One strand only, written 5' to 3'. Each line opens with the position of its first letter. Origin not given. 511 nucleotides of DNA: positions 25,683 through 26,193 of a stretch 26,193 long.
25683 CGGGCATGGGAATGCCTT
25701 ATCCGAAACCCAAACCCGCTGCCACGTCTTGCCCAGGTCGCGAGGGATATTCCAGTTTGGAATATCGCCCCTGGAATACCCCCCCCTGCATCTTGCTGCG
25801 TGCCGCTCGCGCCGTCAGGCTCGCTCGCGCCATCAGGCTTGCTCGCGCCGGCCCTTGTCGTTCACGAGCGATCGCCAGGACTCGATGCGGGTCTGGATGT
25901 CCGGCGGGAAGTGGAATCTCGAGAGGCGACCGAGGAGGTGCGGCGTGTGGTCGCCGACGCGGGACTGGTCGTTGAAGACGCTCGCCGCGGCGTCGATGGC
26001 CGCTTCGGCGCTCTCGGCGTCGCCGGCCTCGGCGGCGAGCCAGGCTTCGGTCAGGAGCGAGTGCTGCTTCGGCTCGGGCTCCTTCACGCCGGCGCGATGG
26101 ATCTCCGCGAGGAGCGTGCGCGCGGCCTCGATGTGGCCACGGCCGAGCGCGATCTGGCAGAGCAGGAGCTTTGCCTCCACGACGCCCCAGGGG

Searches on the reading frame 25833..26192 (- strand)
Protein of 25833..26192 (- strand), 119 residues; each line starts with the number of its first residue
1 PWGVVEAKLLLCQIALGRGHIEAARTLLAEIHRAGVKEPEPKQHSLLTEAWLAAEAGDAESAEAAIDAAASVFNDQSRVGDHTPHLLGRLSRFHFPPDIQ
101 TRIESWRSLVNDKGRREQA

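Call 10: search_protein_families(library=pfam, proteins=[window:25833-26192:-])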
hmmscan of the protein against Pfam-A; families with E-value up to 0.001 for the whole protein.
window:25833-26192:- (119 aa): 1 family
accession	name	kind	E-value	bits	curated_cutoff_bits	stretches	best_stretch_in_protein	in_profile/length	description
PF14559.12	TPR_19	-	4.9e-05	24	25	0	6-40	26-60/68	Tetratricopeptide repeat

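Call 40: search_protein_families(library=ncbifam, proteins=[window:25836-26192:-], max_evalue=0.01)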
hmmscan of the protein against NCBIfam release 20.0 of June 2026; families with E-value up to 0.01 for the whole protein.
window:25836-26192:- (119 aa): 0 families

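Call 55: find_homologous_proteins(query=window:25836-26192:-, max_evalue=0.001)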
Query window:25836-26192:- (119 aa): 15 proteins with E <= 0.001 among 82 candidates.
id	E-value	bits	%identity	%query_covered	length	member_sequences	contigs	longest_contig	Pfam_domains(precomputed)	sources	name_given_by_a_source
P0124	1.7e-72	259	100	100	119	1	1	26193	-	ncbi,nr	ncbi:MAG TPA: hypothetical protein VHE30_23210, partial [Polyangiaceae bacterium]|nr:hypothetical pr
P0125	6.1e-50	186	72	100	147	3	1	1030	PF14559.13,PF17874.8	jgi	jgi:hypothetical protein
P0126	8.8e-48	179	71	100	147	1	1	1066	PF17874.8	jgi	jgi:hypothetical protein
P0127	5.8e-44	167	63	99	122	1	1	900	PF14559.13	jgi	jgi:thioredoxin-like negative regulator of GroEL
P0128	1.1e-42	163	70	92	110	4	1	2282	-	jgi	jgi:hypothetical protein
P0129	1.5e-40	156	63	94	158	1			PF14559.13,PF17874.8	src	-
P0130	6.2e-33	131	54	99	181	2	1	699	-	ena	-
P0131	1.1e-29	121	67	70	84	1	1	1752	-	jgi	jgi:hypothetical protein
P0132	1.1e-26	111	49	98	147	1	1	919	-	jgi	jgi:hypothetical protein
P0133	1.3e-25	108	67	69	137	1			-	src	-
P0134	2.5e-23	100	46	97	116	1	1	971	-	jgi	jgi:hypothetical protein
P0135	2.6e-19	87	48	89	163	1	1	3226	-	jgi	jgi:eukaryotic-like serine/threonine-protein kinase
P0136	3.2e-18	84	48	89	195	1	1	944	-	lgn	-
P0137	8.2e-13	67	38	67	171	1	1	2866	-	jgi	jgi:hypothetical protein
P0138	3.1e-12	65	69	40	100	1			-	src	-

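Call 56: find_encoding_contigs(protein=P0128, flank=5000, max_places=4)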
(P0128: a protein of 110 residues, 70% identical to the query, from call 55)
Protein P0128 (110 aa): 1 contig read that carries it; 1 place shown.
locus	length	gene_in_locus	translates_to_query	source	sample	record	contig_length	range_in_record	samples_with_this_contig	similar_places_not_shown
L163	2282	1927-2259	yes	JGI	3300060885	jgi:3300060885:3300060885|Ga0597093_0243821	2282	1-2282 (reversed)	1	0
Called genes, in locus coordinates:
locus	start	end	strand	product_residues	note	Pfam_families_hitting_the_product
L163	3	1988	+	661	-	?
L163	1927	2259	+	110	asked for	-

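Call 57: find_encoding_contigs(protein=P0131, flank=5000, max_places=4)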
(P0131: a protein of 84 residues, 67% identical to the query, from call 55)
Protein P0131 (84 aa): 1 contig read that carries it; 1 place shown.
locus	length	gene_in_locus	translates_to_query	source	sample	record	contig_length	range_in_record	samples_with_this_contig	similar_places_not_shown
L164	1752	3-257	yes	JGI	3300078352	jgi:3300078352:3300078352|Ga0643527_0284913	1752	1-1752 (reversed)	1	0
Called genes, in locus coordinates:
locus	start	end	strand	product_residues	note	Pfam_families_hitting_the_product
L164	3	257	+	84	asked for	?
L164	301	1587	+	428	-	PF00202:Aminotran_3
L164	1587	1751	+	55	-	?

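Call 63: find_encoding_contigs(protein=P0125, flank=3000, max_places=4)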
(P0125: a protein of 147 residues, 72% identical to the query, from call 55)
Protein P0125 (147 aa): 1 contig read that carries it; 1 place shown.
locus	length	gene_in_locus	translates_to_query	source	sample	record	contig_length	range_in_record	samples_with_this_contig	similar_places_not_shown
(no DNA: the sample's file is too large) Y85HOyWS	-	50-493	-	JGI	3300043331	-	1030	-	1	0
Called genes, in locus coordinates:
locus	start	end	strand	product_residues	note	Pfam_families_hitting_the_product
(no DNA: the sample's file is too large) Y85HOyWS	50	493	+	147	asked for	PF17874:TPR_MalT (weak), PF14559:TPR_19 (faint)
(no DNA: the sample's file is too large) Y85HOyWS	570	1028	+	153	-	?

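Call 76: find_encoding_contigs(protein=P0126, flank=3000, max_places=4)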
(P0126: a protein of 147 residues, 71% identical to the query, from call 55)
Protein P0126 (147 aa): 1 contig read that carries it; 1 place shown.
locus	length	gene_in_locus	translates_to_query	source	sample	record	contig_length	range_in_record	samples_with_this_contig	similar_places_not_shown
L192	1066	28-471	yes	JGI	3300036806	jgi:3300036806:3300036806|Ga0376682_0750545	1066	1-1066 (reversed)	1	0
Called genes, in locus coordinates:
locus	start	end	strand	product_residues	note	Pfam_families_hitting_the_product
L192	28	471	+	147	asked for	PF17874:TPR_MalT (weak)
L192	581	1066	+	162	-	?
